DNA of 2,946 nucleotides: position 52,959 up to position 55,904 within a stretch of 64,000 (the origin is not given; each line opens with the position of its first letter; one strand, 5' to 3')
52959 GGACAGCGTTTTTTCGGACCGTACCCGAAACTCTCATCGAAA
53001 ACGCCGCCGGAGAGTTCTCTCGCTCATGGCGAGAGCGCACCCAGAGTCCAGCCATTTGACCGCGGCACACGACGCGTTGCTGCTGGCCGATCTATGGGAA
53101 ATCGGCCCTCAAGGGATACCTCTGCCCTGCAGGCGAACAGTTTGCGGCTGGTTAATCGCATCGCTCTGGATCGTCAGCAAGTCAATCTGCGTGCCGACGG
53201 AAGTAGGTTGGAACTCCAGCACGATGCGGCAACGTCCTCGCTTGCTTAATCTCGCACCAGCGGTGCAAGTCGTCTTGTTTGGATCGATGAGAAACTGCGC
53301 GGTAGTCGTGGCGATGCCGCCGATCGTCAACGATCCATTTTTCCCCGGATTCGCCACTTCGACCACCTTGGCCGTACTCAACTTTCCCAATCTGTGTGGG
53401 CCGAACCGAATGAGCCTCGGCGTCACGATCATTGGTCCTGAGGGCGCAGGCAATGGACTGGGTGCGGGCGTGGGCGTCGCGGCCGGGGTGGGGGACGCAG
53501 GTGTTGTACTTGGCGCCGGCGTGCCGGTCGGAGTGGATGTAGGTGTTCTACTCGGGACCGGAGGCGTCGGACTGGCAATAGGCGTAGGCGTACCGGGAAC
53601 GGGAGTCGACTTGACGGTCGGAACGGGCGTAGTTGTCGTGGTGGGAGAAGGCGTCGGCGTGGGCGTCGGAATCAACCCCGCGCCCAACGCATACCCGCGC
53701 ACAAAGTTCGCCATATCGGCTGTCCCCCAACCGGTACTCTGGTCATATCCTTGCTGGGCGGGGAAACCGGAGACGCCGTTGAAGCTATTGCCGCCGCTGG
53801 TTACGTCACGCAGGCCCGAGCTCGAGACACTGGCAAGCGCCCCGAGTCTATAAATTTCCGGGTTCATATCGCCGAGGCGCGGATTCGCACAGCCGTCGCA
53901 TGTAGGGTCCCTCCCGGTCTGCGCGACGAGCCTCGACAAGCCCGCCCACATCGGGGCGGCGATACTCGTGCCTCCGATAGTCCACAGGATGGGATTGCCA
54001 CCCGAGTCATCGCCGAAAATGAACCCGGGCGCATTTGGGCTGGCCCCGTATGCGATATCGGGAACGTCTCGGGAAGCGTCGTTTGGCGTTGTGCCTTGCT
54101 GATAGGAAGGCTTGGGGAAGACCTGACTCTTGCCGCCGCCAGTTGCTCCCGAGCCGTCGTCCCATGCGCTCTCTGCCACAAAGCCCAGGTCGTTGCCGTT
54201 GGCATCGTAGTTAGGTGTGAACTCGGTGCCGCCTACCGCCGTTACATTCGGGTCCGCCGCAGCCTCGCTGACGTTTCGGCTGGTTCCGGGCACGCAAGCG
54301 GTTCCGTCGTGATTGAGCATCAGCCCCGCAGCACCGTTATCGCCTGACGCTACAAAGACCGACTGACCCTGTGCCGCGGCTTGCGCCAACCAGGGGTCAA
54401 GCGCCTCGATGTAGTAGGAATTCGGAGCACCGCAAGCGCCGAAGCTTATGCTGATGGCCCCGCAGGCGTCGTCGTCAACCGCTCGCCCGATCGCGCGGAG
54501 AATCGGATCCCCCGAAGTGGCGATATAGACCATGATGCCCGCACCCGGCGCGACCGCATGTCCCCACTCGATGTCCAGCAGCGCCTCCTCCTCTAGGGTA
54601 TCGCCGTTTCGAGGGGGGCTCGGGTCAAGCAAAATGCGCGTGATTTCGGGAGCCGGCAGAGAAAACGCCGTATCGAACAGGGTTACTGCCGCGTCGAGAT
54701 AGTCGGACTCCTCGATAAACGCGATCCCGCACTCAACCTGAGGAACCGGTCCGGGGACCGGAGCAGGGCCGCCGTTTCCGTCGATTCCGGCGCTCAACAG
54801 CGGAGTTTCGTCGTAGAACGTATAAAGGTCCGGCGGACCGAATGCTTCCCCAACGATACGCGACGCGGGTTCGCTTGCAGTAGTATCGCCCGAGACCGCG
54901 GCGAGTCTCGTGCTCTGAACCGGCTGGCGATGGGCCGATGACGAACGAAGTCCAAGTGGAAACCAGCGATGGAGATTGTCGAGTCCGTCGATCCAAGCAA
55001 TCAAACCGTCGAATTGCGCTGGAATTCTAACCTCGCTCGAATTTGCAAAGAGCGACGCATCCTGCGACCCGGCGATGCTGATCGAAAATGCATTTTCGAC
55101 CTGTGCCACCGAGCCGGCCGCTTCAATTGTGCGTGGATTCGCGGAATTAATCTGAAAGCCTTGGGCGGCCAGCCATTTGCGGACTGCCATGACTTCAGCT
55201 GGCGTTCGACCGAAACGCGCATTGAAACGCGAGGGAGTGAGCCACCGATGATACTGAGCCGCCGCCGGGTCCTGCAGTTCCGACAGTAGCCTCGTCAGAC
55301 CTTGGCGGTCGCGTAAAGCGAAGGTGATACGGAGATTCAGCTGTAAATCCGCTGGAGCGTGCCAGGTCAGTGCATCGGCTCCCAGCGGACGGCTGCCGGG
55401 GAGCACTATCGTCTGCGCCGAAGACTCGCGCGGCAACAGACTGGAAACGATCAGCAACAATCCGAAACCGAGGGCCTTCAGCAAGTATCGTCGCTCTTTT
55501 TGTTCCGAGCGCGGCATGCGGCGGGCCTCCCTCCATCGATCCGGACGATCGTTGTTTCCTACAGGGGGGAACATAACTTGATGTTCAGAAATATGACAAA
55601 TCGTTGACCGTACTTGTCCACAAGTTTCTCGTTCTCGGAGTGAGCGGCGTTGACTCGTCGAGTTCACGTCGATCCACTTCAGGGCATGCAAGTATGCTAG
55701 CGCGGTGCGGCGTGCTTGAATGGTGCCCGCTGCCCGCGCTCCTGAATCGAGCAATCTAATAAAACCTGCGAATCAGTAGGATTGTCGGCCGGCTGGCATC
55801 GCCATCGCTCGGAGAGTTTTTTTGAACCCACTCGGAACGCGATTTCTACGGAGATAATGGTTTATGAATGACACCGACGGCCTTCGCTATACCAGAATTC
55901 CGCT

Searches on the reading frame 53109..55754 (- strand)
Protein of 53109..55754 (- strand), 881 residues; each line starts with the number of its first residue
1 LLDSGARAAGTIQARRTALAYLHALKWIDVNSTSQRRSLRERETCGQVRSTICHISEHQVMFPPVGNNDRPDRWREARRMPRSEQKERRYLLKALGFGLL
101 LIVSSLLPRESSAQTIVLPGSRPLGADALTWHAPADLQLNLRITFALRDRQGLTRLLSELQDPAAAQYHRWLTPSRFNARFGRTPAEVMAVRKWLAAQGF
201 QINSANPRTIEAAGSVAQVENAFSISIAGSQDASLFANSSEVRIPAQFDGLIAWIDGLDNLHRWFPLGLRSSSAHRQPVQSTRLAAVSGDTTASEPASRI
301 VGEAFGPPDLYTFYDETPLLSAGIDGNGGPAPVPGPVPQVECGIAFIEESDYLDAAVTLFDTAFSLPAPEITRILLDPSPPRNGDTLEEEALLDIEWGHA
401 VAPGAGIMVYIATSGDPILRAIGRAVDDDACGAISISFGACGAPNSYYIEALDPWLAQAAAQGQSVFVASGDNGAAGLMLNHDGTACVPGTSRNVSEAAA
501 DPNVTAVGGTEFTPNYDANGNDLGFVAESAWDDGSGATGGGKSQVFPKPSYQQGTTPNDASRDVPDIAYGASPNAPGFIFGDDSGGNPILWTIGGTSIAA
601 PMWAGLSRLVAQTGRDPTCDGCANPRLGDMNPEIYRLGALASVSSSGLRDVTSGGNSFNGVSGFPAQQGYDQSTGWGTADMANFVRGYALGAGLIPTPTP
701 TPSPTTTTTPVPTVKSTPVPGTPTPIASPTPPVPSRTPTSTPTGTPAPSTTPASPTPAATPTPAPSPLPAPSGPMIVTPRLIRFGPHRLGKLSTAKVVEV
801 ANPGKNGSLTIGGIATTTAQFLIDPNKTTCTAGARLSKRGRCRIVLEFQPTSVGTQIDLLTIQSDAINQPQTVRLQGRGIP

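Call 28: search_protein_families(library=pfam, proteins=[window:53109-55754:-], max_evalue=0.001)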
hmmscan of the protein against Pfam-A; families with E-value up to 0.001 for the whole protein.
window:53109-55754:- (881 aa): 2 families
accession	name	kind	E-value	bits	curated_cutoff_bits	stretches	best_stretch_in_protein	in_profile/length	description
PF09286.16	Pro-kuma_activ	-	6e-24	85.4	23.5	1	133-260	9-142/143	Pro-kumamolisin, activation domain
PF15780.11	ASH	-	0.00021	21.8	27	1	781-871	13-97/98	Abnormal spindle-like microcephaly-assoc'd, ASPM-SPD-2-Hydin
